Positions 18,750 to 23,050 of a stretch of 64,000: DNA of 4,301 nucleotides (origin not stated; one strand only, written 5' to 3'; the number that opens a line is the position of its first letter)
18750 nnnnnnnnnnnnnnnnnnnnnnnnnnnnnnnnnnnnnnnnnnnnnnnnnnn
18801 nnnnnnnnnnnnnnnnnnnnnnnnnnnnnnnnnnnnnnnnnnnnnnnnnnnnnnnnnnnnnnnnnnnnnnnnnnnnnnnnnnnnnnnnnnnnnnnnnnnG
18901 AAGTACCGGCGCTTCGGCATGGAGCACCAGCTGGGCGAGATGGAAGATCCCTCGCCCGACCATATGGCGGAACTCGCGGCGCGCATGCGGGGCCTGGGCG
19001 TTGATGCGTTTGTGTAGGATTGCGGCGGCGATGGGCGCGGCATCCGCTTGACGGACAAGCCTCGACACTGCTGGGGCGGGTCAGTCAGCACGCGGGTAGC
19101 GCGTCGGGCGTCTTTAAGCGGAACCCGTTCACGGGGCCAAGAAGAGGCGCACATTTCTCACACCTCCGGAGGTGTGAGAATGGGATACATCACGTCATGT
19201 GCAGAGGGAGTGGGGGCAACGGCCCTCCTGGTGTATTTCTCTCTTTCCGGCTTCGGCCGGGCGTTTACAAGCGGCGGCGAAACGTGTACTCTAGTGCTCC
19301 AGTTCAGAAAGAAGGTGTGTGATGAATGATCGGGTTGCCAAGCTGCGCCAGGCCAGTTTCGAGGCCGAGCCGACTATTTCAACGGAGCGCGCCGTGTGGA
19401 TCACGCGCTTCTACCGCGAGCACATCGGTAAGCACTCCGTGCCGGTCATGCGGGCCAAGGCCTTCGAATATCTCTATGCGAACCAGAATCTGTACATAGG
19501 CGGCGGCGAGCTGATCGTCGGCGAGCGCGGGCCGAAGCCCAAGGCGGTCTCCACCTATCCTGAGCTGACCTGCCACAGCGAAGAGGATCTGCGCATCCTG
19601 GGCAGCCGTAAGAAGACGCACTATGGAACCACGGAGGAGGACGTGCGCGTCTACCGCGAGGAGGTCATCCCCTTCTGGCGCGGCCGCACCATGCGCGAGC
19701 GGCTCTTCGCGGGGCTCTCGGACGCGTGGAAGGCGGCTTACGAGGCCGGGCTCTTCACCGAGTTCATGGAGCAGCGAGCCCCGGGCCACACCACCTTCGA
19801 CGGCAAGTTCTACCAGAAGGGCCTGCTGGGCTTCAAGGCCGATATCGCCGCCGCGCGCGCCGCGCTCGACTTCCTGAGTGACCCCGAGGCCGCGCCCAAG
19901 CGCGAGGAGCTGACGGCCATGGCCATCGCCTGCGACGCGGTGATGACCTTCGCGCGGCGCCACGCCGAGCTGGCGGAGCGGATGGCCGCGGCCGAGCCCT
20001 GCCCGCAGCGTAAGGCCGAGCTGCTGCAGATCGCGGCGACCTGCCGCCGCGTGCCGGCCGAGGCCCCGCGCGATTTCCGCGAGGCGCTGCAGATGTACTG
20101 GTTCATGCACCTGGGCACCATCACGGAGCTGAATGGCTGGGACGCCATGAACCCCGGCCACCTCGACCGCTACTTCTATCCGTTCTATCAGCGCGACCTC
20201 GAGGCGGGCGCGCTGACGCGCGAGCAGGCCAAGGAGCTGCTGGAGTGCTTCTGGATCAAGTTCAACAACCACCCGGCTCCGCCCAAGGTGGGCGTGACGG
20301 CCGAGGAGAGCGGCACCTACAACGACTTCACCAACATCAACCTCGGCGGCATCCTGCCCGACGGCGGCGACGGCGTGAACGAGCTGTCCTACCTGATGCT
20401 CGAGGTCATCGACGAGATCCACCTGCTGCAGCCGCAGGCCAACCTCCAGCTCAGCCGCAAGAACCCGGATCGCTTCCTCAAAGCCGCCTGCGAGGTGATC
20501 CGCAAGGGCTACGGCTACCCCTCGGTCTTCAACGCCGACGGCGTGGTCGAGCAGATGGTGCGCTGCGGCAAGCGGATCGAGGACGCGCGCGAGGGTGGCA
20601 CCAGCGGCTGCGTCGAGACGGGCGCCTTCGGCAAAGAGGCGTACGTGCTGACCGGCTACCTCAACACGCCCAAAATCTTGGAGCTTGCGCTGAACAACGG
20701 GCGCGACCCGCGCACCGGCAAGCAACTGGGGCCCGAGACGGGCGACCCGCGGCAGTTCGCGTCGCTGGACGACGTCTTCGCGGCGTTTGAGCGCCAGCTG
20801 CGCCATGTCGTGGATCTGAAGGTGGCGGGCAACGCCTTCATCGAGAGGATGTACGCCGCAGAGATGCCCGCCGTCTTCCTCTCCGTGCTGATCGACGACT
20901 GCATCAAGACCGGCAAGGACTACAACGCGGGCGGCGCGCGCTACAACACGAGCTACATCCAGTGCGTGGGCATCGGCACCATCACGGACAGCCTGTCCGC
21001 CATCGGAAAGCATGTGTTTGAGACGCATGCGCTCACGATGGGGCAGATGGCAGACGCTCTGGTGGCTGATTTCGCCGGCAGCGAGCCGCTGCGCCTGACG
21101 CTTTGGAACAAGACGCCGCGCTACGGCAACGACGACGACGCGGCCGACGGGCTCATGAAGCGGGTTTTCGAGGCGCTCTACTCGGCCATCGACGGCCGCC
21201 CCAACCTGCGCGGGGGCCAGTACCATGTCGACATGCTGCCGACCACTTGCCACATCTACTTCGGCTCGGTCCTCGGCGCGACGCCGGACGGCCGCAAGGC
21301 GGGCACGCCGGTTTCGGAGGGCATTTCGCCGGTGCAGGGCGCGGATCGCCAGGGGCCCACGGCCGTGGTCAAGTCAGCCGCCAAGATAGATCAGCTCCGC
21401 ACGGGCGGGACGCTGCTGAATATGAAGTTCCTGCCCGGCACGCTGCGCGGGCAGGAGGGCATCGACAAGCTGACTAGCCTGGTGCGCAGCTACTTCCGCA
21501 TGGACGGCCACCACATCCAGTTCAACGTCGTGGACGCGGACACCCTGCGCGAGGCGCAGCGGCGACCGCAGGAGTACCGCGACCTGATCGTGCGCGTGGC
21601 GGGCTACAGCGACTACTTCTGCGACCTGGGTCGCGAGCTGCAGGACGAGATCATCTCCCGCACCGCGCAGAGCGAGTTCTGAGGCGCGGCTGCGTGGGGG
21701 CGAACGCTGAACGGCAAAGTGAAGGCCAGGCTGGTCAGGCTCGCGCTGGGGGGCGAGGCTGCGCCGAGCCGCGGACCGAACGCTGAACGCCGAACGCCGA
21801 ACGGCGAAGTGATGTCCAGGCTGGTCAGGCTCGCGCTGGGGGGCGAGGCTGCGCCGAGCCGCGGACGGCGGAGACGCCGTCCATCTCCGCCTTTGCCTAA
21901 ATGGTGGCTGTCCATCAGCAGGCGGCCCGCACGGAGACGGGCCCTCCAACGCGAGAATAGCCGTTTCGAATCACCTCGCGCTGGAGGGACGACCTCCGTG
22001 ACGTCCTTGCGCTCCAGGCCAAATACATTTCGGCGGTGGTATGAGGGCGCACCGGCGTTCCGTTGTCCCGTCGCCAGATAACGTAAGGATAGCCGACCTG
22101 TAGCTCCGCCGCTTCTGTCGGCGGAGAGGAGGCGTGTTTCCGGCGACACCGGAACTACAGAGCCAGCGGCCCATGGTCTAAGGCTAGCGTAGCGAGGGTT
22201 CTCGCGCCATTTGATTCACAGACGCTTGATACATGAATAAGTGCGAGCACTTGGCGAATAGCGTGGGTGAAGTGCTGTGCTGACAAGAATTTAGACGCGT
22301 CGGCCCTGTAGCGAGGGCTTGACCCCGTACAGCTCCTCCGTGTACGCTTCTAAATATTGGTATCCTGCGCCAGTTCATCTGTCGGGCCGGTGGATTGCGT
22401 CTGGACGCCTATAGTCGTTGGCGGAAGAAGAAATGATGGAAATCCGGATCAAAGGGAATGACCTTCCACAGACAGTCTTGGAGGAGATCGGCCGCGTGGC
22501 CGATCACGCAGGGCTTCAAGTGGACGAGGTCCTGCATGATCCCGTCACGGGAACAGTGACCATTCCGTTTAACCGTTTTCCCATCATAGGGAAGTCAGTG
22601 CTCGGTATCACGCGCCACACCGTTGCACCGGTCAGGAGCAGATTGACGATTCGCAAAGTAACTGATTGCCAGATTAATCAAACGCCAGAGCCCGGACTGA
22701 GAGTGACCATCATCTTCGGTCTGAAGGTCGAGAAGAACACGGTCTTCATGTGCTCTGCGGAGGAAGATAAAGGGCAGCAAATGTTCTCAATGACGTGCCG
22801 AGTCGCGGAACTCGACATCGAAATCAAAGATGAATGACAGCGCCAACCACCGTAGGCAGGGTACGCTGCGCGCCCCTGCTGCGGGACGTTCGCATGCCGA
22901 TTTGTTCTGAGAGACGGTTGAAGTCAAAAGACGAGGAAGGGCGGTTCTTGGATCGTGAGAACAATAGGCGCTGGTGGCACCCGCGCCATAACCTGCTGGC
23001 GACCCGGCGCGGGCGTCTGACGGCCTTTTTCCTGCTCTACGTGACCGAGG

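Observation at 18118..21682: Activase-first glycyl radical enzyme pair of the 1,2-eliminase class, with unknown substrate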

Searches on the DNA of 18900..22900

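Call 68: search_rna_families(source=window, start=18900, end=22900, threshold=evalue, max_evalue=1)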
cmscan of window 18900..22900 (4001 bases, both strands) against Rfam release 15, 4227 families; matches with E-value up to 1: 2.
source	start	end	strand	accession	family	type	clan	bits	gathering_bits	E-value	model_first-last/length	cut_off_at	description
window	22560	22591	-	RF01135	sR24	Gene; snRNA; snoRNA; CD-box;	-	20.9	36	0.16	1-55/55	no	Small nucleolar RNA sR24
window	20731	20922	+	RF02757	Erse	Gene; sRNA;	-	15.4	138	0.31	1-252/252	no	Erse small RNA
